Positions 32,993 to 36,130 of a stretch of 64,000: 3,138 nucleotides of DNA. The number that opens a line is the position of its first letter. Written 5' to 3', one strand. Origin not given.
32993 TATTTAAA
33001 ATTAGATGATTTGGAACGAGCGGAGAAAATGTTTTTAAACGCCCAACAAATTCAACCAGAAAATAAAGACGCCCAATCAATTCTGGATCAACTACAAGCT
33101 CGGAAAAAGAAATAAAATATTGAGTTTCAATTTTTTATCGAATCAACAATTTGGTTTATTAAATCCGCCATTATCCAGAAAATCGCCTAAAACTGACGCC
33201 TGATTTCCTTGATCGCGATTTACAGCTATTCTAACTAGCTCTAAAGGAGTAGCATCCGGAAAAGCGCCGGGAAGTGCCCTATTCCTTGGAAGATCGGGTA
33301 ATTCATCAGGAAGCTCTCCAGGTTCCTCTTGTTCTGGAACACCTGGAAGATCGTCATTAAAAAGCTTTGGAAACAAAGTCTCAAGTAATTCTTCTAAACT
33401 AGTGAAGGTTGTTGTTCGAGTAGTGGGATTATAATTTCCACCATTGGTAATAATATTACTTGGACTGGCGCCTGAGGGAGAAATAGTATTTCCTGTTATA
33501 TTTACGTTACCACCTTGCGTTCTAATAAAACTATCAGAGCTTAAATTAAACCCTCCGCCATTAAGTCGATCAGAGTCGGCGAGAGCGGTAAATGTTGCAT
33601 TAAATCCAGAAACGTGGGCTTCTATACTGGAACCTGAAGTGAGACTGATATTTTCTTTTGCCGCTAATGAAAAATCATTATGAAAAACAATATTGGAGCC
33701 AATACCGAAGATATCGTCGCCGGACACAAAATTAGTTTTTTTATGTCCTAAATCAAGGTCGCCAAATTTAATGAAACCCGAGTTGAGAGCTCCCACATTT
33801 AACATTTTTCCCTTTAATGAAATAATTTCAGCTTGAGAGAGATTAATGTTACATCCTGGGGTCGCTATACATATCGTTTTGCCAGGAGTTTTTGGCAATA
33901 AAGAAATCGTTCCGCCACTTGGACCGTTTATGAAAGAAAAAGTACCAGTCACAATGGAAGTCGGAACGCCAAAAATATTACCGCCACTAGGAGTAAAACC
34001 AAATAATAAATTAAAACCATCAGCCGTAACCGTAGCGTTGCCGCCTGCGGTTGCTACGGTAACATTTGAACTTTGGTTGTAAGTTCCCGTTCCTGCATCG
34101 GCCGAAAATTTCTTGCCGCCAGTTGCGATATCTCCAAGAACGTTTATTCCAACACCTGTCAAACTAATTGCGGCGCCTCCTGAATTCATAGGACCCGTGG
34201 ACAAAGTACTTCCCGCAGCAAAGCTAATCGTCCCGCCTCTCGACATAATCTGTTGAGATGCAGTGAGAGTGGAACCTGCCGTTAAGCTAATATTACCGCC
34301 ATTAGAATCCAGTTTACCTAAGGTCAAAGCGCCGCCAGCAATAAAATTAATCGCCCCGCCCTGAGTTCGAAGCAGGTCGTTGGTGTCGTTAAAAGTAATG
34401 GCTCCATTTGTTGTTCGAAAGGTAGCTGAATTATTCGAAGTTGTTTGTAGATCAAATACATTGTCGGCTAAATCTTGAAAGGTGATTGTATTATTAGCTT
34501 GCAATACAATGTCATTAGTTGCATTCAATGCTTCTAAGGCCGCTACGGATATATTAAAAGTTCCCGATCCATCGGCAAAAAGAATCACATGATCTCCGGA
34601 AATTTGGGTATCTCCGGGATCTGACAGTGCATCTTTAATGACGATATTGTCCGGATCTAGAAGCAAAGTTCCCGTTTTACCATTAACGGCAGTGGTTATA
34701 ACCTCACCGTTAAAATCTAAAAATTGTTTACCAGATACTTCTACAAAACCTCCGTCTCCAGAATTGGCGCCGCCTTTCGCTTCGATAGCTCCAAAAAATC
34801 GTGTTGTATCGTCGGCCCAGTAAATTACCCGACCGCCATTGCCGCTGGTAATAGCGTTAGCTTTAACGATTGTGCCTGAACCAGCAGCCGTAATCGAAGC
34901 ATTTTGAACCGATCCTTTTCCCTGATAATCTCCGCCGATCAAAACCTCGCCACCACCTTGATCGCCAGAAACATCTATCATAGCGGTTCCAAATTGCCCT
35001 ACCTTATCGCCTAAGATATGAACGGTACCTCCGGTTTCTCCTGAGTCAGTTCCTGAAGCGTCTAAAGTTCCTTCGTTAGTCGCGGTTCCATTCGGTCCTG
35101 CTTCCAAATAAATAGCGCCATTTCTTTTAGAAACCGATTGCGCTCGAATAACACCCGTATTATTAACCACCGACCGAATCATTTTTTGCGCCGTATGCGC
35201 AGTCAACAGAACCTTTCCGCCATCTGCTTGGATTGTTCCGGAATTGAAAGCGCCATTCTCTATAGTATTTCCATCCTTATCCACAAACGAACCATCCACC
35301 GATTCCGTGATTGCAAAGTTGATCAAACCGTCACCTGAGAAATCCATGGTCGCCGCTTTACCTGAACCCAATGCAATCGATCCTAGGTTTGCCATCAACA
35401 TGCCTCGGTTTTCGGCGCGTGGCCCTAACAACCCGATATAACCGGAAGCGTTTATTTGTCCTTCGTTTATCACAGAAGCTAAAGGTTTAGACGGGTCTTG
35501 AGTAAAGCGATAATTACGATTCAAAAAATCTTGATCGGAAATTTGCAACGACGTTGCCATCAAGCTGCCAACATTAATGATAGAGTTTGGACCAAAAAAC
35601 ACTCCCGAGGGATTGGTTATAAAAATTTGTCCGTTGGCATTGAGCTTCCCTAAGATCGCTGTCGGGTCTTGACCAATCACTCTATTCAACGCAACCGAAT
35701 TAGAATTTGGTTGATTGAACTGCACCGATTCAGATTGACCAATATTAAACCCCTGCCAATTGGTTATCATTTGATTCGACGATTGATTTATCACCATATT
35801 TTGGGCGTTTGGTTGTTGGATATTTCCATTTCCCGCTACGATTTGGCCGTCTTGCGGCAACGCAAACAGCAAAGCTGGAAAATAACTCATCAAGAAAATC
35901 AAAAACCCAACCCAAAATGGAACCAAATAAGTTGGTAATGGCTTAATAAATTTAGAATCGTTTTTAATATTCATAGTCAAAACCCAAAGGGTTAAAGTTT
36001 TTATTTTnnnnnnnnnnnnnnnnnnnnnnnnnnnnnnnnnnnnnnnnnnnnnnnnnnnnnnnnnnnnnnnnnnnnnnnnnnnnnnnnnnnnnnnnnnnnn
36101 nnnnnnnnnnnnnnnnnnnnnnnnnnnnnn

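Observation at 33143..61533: All three TpsA-like exoproteins end in a shared motif whose final residue is cysteine, the only Cys in the 3785-aa protein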

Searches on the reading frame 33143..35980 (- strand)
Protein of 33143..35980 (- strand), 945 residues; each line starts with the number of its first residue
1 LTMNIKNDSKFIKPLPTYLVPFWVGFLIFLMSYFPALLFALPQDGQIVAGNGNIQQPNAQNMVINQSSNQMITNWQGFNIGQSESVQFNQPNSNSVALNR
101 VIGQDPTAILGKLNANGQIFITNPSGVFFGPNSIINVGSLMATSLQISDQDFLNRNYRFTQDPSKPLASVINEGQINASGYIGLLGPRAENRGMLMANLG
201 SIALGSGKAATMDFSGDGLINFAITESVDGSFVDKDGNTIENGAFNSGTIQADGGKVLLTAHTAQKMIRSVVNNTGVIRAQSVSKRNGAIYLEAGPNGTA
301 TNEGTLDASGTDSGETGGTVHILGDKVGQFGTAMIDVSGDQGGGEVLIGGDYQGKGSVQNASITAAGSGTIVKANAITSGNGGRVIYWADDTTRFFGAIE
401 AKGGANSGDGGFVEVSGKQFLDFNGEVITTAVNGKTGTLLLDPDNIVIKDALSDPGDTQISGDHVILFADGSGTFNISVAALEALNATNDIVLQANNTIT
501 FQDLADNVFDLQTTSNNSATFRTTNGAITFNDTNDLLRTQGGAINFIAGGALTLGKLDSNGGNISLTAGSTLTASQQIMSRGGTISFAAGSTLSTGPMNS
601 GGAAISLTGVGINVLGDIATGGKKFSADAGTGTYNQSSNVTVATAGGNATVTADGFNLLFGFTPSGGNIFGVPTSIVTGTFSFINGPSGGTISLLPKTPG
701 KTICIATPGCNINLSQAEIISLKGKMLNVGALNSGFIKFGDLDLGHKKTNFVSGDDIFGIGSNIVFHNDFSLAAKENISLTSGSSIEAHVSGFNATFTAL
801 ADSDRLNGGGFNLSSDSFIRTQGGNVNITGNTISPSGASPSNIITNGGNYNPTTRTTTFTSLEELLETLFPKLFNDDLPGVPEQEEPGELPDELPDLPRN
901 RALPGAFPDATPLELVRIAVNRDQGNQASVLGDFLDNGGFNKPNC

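Call 4: search_protein_families(library=pfam, proteins=[window:33143-35980:-], max_evalue=0.01)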
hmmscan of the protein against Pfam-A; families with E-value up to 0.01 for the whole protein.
window:33143-35980:- (945 aa): 1 family
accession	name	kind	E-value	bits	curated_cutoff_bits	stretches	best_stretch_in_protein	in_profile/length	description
PF05860.19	TPS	-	2.7e-33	116.4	33.5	1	51-305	12-249/252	TPS secretion domain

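Call 8: search_protein_families(library=ncbifam, proteins=[window:33143-35980:-], max_evalue=0.1)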
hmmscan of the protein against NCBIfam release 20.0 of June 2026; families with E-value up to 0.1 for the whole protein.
window:33143-35980:- (945 aa): 1 family
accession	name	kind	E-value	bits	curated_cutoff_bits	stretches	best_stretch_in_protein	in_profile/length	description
TIGR01901.1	adhes_NPXG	domain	4.4e-23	81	29.1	1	73-147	2-78/79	filamentous hemagglutinin N-terminal domain-containing protein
